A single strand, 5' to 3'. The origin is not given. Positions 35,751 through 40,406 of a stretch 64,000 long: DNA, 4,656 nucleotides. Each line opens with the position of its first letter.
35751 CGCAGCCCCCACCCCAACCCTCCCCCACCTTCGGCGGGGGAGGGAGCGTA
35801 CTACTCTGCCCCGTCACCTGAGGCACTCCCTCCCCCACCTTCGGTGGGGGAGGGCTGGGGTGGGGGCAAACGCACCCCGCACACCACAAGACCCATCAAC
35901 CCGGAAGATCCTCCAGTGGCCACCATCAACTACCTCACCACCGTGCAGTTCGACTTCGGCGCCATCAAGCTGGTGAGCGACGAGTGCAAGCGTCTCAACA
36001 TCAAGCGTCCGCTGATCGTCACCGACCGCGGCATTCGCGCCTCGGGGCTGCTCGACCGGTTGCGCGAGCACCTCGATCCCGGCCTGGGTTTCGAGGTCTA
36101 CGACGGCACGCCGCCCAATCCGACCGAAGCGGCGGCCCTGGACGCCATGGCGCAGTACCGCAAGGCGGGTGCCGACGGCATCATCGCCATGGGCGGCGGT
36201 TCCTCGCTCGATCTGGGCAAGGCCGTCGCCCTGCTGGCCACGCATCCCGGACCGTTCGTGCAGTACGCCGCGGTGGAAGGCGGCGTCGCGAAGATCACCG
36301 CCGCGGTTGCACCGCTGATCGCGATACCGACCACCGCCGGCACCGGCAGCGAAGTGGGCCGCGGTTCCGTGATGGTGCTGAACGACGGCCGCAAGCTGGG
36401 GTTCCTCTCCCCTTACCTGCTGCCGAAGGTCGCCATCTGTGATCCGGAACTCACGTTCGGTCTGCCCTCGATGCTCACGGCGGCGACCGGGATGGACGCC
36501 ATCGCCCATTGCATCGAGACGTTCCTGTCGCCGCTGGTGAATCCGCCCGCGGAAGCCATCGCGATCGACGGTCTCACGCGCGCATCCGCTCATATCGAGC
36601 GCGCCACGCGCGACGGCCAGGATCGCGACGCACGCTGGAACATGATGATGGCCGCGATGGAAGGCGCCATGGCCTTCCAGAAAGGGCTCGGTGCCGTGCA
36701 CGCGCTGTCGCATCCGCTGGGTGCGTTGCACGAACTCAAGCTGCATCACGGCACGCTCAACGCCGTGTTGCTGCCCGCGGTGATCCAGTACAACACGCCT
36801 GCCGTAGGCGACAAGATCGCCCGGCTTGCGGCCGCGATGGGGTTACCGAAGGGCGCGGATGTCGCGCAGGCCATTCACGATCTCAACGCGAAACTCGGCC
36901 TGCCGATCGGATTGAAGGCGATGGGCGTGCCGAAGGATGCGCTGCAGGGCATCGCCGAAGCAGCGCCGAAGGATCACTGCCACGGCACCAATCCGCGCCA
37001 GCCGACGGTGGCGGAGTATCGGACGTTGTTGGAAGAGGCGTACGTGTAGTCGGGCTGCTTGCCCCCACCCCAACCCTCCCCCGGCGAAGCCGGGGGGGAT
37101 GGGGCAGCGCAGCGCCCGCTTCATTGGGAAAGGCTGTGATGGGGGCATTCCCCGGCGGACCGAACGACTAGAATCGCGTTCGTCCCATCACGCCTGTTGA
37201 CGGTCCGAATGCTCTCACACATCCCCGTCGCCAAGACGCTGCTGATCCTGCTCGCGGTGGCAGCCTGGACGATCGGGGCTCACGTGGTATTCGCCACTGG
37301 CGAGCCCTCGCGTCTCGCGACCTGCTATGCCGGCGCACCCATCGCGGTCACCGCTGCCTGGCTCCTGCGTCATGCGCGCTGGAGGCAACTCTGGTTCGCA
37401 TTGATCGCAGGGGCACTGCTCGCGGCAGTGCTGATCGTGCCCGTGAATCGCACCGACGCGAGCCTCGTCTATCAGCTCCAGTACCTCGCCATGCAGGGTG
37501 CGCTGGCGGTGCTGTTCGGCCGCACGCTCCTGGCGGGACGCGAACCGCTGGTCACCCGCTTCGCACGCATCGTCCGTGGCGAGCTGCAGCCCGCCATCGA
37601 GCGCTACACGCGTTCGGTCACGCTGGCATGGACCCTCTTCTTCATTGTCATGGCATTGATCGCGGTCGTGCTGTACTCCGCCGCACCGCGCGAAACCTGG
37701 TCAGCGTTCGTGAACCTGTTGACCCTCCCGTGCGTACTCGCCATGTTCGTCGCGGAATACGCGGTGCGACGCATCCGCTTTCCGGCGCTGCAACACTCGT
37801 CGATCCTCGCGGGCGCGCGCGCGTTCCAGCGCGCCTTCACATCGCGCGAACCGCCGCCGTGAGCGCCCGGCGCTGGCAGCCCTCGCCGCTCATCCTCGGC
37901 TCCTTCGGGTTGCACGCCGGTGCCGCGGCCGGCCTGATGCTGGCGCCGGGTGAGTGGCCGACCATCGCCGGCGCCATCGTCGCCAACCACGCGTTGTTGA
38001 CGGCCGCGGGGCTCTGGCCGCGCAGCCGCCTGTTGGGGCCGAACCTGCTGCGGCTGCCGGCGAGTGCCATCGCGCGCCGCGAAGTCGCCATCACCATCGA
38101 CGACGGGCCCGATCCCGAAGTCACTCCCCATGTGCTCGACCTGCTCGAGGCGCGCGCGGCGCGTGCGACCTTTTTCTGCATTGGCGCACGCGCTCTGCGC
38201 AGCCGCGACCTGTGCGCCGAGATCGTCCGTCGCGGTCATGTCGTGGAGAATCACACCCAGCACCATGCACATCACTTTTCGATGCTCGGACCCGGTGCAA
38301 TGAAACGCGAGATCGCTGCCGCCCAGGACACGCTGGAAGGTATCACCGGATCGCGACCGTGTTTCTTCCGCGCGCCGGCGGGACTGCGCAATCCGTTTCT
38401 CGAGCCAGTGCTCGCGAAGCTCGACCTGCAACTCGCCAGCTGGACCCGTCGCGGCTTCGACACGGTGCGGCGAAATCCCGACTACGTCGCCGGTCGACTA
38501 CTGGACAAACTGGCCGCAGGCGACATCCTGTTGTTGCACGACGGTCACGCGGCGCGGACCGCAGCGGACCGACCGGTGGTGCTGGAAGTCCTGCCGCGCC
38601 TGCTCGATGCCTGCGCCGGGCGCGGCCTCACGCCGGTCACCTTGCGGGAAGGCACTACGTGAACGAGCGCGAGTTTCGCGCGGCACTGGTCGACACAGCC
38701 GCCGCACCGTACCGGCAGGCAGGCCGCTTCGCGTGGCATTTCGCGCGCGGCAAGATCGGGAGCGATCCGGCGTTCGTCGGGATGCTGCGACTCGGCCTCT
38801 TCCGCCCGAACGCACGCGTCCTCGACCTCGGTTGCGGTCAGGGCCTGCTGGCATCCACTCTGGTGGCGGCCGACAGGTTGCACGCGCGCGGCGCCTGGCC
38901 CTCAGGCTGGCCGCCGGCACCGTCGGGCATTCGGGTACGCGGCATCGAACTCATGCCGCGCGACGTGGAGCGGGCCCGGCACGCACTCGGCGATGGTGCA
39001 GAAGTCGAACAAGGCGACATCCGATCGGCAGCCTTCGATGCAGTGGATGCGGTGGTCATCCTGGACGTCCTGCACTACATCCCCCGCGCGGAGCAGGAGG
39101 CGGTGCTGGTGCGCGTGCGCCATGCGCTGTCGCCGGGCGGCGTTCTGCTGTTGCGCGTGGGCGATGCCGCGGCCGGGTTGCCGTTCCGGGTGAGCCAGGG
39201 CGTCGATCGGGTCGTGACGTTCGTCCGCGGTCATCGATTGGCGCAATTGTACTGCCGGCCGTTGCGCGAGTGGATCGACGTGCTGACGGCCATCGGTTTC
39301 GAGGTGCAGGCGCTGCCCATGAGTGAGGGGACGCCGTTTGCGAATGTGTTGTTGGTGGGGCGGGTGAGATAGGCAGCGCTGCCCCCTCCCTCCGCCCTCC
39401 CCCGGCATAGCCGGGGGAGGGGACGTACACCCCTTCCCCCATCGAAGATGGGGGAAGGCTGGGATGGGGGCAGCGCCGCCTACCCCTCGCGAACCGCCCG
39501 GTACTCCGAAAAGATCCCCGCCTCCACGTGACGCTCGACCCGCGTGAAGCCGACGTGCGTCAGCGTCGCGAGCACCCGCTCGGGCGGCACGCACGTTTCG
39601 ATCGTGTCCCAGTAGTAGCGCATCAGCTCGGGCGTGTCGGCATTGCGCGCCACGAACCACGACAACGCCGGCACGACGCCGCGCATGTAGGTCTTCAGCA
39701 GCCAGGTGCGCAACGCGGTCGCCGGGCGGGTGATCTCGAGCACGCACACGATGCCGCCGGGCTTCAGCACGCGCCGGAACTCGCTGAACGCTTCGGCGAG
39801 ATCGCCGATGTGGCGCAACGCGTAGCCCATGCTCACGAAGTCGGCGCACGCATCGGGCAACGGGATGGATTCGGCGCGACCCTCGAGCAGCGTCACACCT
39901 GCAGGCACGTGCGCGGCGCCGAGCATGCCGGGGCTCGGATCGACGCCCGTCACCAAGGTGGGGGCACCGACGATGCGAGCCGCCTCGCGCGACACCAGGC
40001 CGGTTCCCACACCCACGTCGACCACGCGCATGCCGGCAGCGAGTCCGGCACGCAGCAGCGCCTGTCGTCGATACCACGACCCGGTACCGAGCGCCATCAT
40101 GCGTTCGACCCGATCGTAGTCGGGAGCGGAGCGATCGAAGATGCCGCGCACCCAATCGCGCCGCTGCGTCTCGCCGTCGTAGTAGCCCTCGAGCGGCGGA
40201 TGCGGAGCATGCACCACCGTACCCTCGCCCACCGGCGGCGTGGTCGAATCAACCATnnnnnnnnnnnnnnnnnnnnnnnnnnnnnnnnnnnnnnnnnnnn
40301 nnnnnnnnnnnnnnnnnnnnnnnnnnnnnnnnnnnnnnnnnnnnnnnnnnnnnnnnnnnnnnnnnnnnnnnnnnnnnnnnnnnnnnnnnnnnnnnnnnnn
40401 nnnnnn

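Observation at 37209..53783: Xanthomonadin/aryl-polyene-like biosynthetic gene cluster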

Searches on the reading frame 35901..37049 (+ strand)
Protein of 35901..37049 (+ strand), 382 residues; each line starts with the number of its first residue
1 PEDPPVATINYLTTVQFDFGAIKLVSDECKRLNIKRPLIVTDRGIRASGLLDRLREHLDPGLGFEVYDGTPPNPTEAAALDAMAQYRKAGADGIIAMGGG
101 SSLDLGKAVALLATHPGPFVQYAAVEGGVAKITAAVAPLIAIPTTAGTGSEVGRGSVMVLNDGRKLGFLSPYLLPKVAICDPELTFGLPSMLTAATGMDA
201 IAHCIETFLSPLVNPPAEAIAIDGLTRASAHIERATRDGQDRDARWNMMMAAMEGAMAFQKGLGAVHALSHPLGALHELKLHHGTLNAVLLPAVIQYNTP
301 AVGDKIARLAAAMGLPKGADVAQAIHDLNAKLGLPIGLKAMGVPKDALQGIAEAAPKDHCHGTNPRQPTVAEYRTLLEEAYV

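Call 11: search_protein_families(library=ncbifam, proteins=[window:35901-37049:+], max_evalue=0.001)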
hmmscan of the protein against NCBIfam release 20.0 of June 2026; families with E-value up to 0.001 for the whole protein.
window:35901-37049:+ (382 aa): 14 families
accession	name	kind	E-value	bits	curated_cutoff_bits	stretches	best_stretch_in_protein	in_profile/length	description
NF058672.1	4HyButDHCUPNE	equivalog_domain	6.9e-176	585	500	1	7-380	2-377/378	4-hydroxybutyrate dehydrogenase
TIGR02638.1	lactal_redase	equivalog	1.3e-77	261.2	523.15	1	15-376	10-378/379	lactaldehyde reductase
NF053866.1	CholDhdGbsBBac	equivalog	8.1e-76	255.2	550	1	8-381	11-391/392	choline dehydrogenase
NF041833.1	Fe_ADH_ErcA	equivalog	9.2e-75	252.1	550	1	17-380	13-381/382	alcohol dehydrogenase-like regulatory protein ErcA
NF007911.0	PRK10624.1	equivalog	1.6e-70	238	537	1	14-380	10-381/382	lactaldehyde reductase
NF010378.0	PRK13805.1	equivalog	4.9e-60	203.3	951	1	15-381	465-864/872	bifunctional acetaldehyde-CoA/alcohol dehydrogenase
NF050025.1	SulfAcetaldRedSarD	equivalog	9.3e-60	202.5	700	1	16-381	12-385/385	sulfoacetaldehyde reductase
NF007363.0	PRK09860.1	equivalog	6.6e-55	186.8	581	1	33-373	30-375/383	L-threonine dehydrogenase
NF011998.0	PRK15454.1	equivalog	4.2e-51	173.9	556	1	19-371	34-385/395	ethanolamine utilization ethanol dehydrogenase EutG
TIGR03405.1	Phn_Fe-ADH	equivalog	1.4e-44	152.4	423.7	1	15-354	5-342/355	iron-containing alcohol dehydrogenase PsrA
TIGR04266.1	NDMA_methanol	equivalog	1.1e-42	146.4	625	1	15-317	19-322/420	NDMA-dependent methanol dehydrogenase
NF011717.0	PRK15138.1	equivalog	8.3e-27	94.2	645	1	36-308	31-306/387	alcohol dehydrogenase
NF041822.1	daptide_DH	equivalog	1.8e-19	69.9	300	1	38-251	4-222/363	daptide-type RiPP biosynthesis dehydogenase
NF006941.0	PRK09423.1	subfamily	9.8e-06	24.6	336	0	75-115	69-109/367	glycerol dehydrogenase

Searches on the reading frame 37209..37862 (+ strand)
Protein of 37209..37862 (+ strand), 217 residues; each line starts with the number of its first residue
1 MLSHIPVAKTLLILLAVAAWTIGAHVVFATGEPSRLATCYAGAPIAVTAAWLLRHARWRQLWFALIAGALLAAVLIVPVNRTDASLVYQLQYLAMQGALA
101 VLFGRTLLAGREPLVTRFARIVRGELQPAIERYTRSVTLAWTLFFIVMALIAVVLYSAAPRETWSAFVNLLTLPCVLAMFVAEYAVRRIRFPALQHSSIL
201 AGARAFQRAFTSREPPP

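Call 7: search_protein_families(library=pfam, proteins=[window:37209-37862:+], max_evalue=0.01)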
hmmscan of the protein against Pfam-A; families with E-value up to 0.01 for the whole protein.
window:37209-37862:+ (217 aa): 1 family
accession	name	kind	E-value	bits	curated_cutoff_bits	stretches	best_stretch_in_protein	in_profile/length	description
PF04279.20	IspA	-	0.0036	17.9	28.7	1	120-182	103-164/176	Intracellular septation protein A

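Call 10: search_protein_families(library=ncbifam, proteins=[window:37209-37862:+], max_evalue=0.001)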
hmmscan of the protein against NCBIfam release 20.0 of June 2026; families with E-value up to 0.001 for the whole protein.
window:37209-37862:+ (217 aa): 2 families
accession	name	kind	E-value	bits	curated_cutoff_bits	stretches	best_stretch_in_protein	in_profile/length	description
TIGR00997.1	ispZ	equivalog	0.00021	21.5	165.2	1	107-169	93-151/178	septation protein IspZ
NF001323.0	PRK00259.1-1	equivalog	0.00058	19.6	196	1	100-181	96-176/198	septation protein A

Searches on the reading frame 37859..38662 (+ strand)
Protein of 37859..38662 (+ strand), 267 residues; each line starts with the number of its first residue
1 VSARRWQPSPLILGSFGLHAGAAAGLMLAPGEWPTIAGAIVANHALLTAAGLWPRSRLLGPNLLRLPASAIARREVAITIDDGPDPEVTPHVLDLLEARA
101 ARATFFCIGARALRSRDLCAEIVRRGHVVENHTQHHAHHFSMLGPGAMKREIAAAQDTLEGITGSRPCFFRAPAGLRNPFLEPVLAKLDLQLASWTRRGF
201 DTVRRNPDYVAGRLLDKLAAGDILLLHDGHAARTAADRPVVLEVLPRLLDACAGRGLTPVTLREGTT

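Call 7: search_protein_families(library=pfam, proteins=[window:37859-38662:+], max_evalue=0.01)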
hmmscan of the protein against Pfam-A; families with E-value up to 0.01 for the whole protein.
window:37859-38662:+ (267 aa): 1 family
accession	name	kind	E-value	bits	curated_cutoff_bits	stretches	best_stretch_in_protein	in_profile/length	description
PF01522.26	Polysacc_deac_1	-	1.1e-25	90.4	23.1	1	73-191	6-122/124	Polysaccharide deacetylase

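Call 10: search_protein_families(library=ncbifam, proteins=[window:37859-38662:+], max_evalue=0.001)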
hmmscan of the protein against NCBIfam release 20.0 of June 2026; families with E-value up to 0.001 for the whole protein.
window:37859-38662:+ (267 aa): 8 families
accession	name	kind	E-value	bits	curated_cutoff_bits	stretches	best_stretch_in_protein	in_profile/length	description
TIGR04243.1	nodulat_NodB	equivalog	9e-28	97.1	240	1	74-251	2-185/197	chitooligosaccharide deacetylase NodB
TIGR02764.1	spore_ybaN_pdaB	equivalog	7.1e-26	91.2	237.4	1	73-239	5-171/191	polysaccharide deacetylase family sporulation protein PdaB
NF045821.1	PgAcgDacpgdA1_Bac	equivalog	2.4e-19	69.3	400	1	73-236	87-249/282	peptidoglycan-N-acetylglucosamine deacetylase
NF045820.1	PgAcgDacpgdA_Strep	equivalog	1.1e-17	64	800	1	73-245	267-434/463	peptidoglycan-N-acetylglucosamine deacetylase PgdA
TIGR02884.1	spore_pdaA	equivalog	2.1e-16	60.3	298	1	73-230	36-196/224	delta-lactam-biosynthetic de-N-acetylase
TIGR02873.1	spore_ylxY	hypoth_equivalog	2.5e-13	49.9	391.5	1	75-235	86-245/268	probable sporulation protein, polysaccharide deacetylase family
TIGR03006.1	pepcterm_polyde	equivalog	6e-11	42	276.2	1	89-174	36-120/272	XrtA system polysaccharide deacetylase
NF045822.1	PgAcgDacpgdA2_Bac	equivalog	5.4e-10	39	400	1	74-177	69-171/274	peptidoglycan-N-acetylglucosamine deacetylase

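Call 83: search_solved_structures(query=window:37859-38662:+, max_evalue=1e-10, show_alignments=1)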
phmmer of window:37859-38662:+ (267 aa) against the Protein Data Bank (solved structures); distinct sequences matched with E-value up to 1e-10: 15.
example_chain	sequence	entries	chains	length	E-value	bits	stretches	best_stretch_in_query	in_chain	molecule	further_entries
7y51_A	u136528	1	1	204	4.4e-21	78.8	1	71-243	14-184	Predicted xylanase/chitin deacetylase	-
2c1g_A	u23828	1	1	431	6.7e-21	78.2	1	74-262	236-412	PEPTIDOGLYCAN GLCNAC DEACETYLASE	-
7fbw_A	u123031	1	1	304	1.3e-20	77.2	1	70-242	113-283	Predicted xylanase/chitin deacetylase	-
2c1i_A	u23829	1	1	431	3.3e-20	75.9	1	74-262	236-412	PEPTIDOGLYCAN GLCNAC DEACETYLASE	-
6h8l_A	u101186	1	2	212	2.6e-18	69.7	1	74-249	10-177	Peptidoglycan-N-acetylmuramic acid deacetylase PdaC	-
5o6y_A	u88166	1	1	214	2.8e-18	69.6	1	73-248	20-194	Peptidoglycan N-acetylglucosamine deacetylase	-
6h8n_A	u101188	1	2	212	1.8e-17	66.9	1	74-249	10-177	Peptidoglycan-N-acetylmuramic acid deacetylase PdaC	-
5o6y_B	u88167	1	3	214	3.7e-17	65.9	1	73-248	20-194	Peptidoglycan N-acetylglucosamine deacetylase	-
2cc0_A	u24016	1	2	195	6.4e-17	65.1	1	75-258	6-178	ACETYL-XYLAN ESTERASE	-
4l1g_A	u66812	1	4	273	7.2e-17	65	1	73-248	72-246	Peptidoglycan N-acetylglucosamine deacetylase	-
2y8u_A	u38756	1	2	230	1.2e-15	60.9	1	74-236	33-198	CHITIN DEACETYLASE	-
2c71_A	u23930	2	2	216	8.4e-14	54.9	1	72-262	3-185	GLYCOSIDE HYDROLASE, FAMILY 11:CLOSTRIDIUM CELLULOSOME ENZYME, DOCKERIN TYPE I:POLYSACCHAR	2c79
7bly_A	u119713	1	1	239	2.1e-13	53.6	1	73-262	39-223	Aspergillus niger contig An12c0130, genomic contig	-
5lfz_A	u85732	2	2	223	1.2e-12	51.1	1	72-237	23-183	ArCE4A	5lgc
6hm9_A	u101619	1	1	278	7.3e-12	48.5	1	73-238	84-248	Putative polysaccharide deacetylase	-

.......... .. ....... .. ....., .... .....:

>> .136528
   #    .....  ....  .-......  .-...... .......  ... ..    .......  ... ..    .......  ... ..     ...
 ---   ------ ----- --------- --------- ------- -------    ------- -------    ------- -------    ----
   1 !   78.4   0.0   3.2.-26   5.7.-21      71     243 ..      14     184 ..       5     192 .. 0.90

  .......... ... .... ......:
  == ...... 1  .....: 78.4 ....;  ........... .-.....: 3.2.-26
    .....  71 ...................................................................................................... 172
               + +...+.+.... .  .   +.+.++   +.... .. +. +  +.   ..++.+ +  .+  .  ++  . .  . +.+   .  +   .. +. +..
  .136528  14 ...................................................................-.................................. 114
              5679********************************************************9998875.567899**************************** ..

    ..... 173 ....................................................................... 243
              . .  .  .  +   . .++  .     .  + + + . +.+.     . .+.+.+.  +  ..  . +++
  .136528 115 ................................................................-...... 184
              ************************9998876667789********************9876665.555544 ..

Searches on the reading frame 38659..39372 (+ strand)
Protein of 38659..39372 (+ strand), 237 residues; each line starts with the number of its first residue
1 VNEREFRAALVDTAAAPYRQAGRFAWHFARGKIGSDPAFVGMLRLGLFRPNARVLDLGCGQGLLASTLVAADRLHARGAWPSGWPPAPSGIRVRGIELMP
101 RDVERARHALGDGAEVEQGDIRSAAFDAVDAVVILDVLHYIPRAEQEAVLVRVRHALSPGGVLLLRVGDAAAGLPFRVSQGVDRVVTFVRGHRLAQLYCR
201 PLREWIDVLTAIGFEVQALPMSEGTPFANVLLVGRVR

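Call 7: search_protein_families(library=pfam, proteins=[window:38659-39372:+], max_evalue=0.01)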
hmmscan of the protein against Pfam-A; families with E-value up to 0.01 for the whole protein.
window:38659-39372:+ (237 aa): 8 families
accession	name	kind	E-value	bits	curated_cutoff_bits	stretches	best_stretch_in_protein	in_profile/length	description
PF13649.12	Methyltransf_25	-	2.4e-11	44.6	27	1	91-161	22-97/97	Methyltransferase domain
PF13489.12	Methyltransf_23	-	7.2e-10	39.3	27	1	44-217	15-162/164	Methyltransferase domain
PF08242.18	Methyltransf_12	-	8.4e-10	39.7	30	1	55-163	1-98/98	Methyltransferase domain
PF08241.18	Methyltransf_11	-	2.7e-09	38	21.2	1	55-164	1-94/95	Methyltransferase domain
PF13847.12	Methyltransf_31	-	6.6e-08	32.8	27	1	50-178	3-122/145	Methyltransferase domain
PF01739.24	CheR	-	0.00022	21.2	27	1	123-165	131-173/195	CheR methyltransferase, SAM binding domain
PF00891.24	Methyltransf_2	-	0.0014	18.4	22.3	1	105-165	100-164/210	O-methyltransferase domain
PF07021.18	MetW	-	0.0052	16.9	21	0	47-78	10-41/193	Methionine biosynthesis protein MetW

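Call 10: search_protein_families(library=ncbifam, proteins=[window:38659-39372:+], max_evalue=0.001)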
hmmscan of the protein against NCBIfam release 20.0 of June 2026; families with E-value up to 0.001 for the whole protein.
window:38659-39372:+ (237 aa): 10 families
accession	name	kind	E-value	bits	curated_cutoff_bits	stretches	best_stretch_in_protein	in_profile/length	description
NF043040.1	corrin_prot_MT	hypoth_equivalog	3.9e-11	42.8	180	1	49-228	40-210/216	corrinoid protein-associated methyltransferase CpaM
TIGR00740.1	TIGR00740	equivalog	2.3e-07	30.7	193.3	1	40-165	43-159/239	carboxy-S-adenosyl-L-methionine synthase CmoA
NF011995.0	PRK15451.1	equivalog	1e-06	28.5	285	1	39-165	45-162/247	carboxy-S-adenosyl-L-methionine synthase CmoA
NF045667.1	MTase_DVU1556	equivalog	1.2e-06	28.1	155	1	43-78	15-50/213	DVU_1556 family methyltransferase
TIGR02021.1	BchM-ChlM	equivalog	6.5e-06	25.7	158.9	0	87-153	73-143/218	magnesium protoporphyrin IX methyltransferase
NF010703.0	PRK14103.1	equivalog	1.9e-05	24.2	320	1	49-168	28-127/256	trans-aconitate 2-methyltransferase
NF047649.1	MTase_UXPK_star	exception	0.00034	19.7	460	1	44-167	71-183/283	methyltransferase/UXPK-star double selenoprotein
NF041537.1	ArsM_AhpD_UU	exception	0.0004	19.3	510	1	45-167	71-182/345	arsenite methyltransferase/AhpD domain selenoprotein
TIGR01983.1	UbiG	equivalog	0.00046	19.6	102.95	0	51-69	50-68/228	bifunctional 2-polyprenyl-6-hydroxyphenol methylase/3-demethylubiquinol 3-O-methyltransferase UbiG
TIGR02081.1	metW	equivalog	0.00051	19.6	189.5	1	47-103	10-49/194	methionine biosynthesis protein MetW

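Call 82: search_solved_structures(query=window:38659-39372:+, max_evalue=0.01)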
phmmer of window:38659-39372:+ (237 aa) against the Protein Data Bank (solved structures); distinct sequences matched with E-value up to 0.01: 6.
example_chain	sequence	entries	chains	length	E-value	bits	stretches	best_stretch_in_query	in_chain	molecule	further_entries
4iwn_A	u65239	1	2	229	3e-07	33.9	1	38-166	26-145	tRNA (cmo5U34)-methyltransferase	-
4gek_A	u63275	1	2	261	1.7e-06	31.4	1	38-166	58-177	tRNA (cmo5U34)-methyltransferase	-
9fce_A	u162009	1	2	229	6e-05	26.3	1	52-170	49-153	SAM dependent methyltransferase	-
3e23_A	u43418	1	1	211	0.0018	21.5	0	125-164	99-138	uncharacterized protein RPA2492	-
7pd7_A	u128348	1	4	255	0.0085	19.3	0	89-175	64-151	Methyltransferase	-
1im8_A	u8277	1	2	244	0.0092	19.2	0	40-165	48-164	YecO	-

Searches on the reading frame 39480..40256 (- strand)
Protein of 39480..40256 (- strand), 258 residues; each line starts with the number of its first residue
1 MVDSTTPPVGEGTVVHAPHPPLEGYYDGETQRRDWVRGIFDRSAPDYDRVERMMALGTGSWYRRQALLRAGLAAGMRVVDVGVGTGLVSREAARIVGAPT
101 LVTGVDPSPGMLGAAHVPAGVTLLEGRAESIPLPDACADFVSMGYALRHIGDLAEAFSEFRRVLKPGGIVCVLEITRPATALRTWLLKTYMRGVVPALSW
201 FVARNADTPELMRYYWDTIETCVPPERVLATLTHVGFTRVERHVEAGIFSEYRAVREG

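Call 7: search_protein_families(library=pfam, proteins=[window:39480-40256:-], max_evalue=0.01)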
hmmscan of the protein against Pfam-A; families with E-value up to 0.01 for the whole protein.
window:39480-40256:- (258 aa): 8 families
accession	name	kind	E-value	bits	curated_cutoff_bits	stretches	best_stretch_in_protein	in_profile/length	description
PF01209.24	Ubie_methyltran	-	3.2e-25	89.3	20.1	1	33-250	8-227/233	ubiE/COQ5 methyltransferase family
PF08241.18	Methyltransf_11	-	5.8e-20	72.2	21.2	1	79-171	1-94/95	Methyltransferase domain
PF13649.12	Methyltransf_25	-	1.5e-17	64.5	27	1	78-168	1-97/97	Methyltransferase domain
PF13489.12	Methyltransf_23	-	6.5e-13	49.2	27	1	66-188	12-131/164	Methyltransferase domain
PF13847.12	Methyltransf_31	-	1e-11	45.2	27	1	74-176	3-113/145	Methyltransferase domain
PF08242.18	Methyltransf_12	-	3.3e-09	37.8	30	1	79-170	1-98/98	Methyltransferase domain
PF01728.25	FtsJ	-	9.3e-05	22.9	24.1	1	68-131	14-78/181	FtsJ-like methyltransferase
PF01135.25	PCMT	-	0.002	18.4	20.3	1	68-113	69-112/210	Protein-L-isoaspartate(D-aspartate) O-methyltransferase (PCMT)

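Call 10: search_protein_families(library=ncbifam, proteins=[window:39480-40256:-], max_evalue=0.001)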
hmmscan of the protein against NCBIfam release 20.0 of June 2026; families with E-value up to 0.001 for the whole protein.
window:39480-40256:- (258 aa): 27 families (the best 25 are shown)
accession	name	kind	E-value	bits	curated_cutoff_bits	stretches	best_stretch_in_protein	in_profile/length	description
NF001244.0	PRK00216.1-5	equivalog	8.3e-38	130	216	1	31-241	5-219/236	bifunctional demethylmenaquinone methyltransferase/2-methoxy-6-polyprenyl-1,4-benzoquinol methylase UbiE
TIGR01934.1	MenG_MenH_UbiE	subfamily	5e-34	117.5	158.35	1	36-249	1-216/223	ubiquinone/menaquinone biosynthesis methyltransferase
NF001241.0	PRK00216.1-2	equivalog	6.6e-27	94.6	327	1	36-256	13-229/231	demethylmenaquinone methyltransferase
NF052510.1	methyltran_MpqE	exception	1.1e-26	93.7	335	1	31-248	3-226/234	methyl-plastoquinone biosynthesis methyltransferase MpqE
NF001240.0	PRK00216.1-1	equivalog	8.5e-25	87.2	378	1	29-253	18-247/251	bifunctional demethylmenaquinone methyltransferase/2-methoxy-6-polyprenyl-1,4-benzoquinol methylase UbiE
NF001243.0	PRK00216.1-4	equivalog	1.9e-22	79.8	235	1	32-241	5-217/237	demethylmenaquinone methyltransferase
TIGR02752.1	MenG_heptapren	equivalog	6e-21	75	419.85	1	34-208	5-185/231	demethylmenaquinone methyltransferase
NF001242.0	PRK00216.1-3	equivalog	5.7e-20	71.8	351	1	29-244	23-244/258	bifunctional demethylmenaquinone methyltransferase/2-methoxy-6-polyprenyl-1,4-benzoquinol methylase UbiE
NF043040.1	corrin_prot_MT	hypoth_equivalog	8e-16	58.1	180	1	40-207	8-181/216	corrinoid protein-associated methyltransferase CpaM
NF045667.1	MTase_DVU1556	equivalog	1.4e-15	57.4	155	1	64-180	12-127/213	DVU_1556 family methyltransferase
NF041537.1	ArsM_AhpD_UU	exception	9.5e-14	50.9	510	1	72-172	74-180/345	arsenite methyltransferase/AhpD domain selenoprotein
NF004452.0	PRK05785.1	equivalog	1.4e-12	47.6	207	1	34-207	9-178/228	hypothetical protein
NF047649.1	MTase_UXPK_star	exception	1e-11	44.4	460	1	72-172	75-181/283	methyltransferase/UXPK-star double selenoprotein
NF008823.0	PRK11873.1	subfamily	1.5e-11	44.4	263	1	53-175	61-184/272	arsenite methyltransferase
NF007610.0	PRK10258.1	equivalog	4.7e-11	42.5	342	1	75-172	43-138/251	malonyl-ACP O-methyltransferase BioC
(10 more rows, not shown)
